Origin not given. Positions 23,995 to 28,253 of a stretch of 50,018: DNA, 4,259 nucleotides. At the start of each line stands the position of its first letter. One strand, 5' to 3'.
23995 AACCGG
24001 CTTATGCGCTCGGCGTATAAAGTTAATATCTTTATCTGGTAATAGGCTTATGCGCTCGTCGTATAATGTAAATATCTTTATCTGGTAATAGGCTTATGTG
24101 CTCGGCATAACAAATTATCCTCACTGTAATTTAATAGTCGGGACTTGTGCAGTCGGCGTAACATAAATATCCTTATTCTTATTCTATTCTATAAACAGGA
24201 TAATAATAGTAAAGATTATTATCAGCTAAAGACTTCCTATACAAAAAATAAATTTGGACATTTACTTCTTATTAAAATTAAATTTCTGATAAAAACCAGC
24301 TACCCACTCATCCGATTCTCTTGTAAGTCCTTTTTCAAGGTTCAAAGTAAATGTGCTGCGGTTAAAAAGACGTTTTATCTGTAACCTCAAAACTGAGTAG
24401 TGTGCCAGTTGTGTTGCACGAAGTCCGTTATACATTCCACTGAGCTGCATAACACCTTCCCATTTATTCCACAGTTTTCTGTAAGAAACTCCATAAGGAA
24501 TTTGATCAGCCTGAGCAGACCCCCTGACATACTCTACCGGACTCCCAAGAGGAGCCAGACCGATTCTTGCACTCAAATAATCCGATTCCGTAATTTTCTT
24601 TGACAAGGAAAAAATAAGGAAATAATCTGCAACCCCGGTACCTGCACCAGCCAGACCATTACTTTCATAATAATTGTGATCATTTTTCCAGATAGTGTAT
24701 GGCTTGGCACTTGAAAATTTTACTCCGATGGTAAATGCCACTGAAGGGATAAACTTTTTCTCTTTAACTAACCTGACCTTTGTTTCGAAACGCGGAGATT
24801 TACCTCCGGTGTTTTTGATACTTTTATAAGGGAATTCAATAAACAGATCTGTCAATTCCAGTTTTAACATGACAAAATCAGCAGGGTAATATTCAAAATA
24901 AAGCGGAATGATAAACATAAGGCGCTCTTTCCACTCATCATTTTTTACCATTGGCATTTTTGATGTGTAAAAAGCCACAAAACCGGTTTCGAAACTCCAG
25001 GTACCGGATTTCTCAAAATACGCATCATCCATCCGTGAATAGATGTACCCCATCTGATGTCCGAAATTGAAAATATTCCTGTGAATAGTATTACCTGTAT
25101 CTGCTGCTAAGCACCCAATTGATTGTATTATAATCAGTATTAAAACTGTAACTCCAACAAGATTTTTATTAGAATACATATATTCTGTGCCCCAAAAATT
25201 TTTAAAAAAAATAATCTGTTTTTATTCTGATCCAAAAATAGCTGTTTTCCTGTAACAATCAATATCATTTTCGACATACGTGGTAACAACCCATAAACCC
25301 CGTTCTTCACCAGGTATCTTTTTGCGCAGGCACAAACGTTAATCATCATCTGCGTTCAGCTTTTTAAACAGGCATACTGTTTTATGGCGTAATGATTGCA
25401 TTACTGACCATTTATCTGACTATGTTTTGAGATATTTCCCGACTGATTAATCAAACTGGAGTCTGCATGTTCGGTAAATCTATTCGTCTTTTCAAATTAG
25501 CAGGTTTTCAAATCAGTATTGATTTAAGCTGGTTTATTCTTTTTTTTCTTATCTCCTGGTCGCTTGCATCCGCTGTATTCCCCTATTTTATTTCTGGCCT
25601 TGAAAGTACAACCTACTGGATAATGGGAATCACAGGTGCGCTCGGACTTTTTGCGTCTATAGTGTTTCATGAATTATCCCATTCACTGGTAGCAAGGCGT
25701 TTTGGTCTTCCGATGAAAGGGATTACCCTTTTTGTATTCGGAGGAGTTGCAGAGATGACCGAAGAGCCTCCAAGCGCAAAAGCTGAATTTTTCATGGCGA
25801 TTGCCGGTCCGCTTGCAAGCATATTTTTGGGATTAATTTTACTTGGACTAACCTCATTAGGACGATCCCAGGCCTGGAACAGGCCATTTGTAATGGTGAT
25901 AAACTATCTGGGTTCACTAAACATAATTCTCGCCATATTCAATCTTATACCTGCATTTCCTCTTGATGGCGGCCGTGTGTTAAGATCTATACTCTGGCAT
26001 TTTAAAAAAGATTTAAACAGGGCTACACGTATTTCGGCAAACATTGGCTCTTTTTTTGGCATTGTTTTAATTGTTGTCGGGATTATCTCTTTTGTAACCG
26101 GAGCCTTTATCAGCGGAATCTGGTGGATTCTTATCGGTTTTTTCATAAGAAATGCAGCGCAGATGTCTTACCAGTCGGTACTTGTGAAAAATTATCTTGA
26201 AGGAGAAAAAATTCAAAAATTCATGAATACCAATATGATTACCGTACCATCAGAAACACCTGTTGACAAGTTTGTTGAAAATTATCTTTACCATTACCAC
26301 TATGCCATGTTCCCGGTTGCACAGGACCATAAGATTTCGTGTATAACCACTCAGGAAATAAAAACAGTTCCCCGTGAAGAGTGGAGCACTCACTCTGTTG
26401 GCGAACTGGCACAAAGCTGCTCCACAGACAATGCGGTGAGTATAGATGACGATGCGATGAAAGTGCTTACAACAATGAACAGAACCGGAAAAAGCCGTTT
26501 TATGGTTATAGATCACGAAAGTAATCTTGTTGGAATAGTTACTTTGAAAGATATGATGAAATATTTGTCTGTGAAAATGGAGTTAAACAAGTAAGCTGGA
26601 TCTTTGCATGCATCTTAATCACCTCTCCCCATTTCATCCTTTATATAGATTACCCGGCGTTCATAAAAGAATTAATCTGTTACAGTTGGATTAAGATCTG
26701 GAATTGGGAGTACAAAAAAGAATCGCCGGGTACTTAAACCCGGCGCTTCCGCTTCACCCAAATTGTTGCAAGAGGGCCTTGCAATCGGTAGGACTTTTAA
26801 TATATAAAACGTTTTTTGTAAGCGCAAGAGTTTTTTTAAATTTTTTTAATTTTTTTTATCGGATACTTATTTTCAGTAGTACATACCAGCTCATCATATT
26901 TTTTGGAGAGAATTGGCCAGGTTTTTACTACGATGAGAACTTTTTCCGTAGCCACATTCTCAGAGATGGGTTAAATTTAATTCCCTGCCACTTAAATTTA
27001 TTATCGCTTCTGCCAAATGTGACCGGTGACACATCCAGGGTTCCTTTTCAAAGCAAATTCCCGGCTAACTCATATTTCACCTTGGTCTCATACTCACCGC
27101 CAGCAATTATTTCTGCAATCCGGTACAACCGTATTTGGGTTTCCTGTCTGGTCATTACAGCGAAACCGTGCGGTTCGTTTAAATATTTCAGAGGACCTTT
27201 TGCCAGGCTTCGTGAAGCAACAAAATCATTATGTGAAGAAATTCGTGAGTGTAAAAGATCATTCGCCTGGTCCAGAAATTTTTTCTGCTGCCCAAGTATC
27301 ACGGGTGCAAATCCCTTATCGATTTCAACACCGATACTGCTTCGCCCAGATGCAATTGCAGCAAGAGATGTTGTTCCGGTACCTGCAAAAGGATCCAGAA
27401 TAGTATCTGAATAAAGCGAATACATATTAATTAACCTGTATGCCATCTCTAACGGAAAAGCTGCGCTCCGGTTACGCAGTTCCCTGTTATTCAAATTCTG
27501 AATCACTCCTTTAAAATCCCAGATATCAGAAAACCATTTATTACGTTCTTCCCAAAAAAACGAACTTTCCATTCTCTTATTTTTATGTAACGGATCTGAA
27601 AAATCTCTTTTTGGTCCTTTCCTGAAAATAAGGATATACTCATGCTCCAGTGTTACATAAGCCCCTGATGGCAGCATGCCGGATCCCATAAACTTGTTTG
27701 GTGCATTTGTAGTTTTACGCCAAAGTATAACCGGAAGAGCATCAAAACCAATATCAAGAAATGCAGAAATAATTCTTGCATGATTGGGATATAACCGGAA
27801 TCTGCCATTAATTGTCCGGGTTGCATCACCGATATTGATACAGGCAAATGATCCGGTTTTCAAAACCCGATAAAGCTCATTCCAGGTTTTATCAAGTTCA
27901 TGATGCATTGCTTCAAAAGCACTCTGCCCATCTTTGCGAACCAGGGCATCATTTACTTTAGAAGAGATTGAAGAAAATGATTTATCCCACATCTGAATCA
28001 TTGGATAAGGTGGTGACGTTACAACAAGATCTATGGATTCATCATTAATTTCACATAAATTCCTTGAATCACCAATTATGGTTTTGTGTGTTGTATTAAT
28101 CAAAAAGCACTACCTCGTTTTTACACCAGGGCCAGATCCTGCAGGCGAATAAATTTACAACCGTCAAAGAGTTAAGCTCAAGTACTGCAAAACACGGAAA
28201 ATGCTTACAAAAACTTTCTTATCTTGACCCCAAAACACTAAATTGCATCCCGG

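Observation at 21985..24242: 2.3 kb region with no convincing protein-coding gene, composed of nested repeat modules with a ~760 bp tandem duplication, between two convergent genes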

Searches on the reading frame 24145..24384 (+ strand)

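Call 86: search_protein_families(library=pfam, proteins=[window:24145-24384:+], max_evalue=0.1)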
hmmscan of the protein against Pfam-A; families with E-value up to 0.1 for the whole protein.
window:24145-24384:+ (79 aa): 1 family
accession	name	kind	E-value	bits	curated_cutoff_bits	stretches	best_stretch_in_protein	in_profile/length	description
PF01794.25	Ferric_reduct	-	0.014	15.9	28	1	11-66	53-108/121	Ferric reductase like transmembrane component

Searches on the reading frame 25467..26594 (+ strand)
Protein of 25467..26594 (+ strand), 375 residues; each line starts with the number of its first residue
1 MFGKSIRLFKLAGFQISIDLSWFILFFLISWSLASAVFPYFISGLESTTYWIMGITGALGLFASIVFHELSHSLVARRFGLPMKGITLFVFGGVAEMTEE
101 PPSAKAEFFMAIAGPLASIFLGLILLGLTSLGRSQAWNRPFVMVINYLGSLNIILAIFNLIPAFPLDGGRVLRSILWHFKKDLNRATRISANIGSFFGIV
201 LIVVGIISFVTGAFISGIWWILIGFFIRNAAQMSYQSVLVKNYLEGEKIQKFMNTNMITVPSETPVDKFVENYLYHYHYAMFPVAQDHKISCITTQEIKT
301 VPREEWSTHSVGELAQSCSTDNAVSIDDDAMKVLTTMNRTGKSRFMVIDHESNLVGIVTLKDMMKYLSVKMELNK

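Call 11: search_protein_families(library=pfam, proteins=[window:25467-26594:+], max_evalue=0.01)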
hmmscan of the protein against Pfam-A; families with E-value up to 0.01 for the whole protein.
window:25467-26594:+ (375 aa): 3 families
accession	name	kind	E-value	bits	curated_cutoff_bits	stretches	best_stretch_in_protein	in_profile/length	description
PF02163.28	Peptidase_M50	-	1.4e-24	87.1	27.2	2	134-200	152-220/221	Peptidase family M50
PF00571.33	CBS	-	8.8e-12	45.6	24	1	323-368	11-56/57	CBS domain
PF13398.12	Peptidase_M50B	-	1e-07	32.3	26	1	63-137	23-97/201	Peptidase M50B-like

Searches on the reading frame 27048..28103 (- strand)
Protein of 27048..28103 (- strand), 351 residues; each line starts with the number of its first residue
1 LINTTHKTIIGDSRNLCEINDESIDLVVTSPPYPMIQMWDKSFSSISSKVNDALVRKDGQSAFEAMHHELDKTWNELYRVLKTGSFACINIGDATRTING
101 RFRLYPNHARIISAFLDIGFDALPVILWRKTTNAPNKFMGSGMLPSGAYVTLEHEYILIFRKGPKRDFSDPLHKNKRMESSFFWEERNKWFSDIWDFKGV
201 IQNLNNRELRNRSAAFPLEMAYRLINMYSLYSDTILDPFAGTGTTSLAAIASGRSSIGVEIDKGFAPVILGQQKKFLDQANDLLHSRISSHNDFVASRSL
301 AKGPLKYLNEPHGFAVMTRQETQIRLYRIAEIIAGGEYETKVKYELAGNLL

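Call 11: search_protein_families(library=pfam, proteins=[window:27048-28103:-], max_evalue=0.01)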
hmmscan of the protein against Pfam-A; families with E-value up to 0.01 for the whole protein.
window:27048-28103:- (351 aa): 3 families
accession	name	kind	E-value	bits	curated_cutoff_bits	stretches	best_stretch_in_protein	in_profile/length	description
PF01555.25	N6_N4_Mtase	-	5.6e-43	147.9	26.7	1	24-267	1-217/221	DNA methylase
PF03602.21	Cons_hypoth95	-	0.0055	16.8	24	0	228-269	39-80/182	Conserved hypothetical protein 95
PF01170.24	UPF0020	-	0.0068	16.5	22.3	0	219-254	15-51/197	RMKL-like, methyltransferase domain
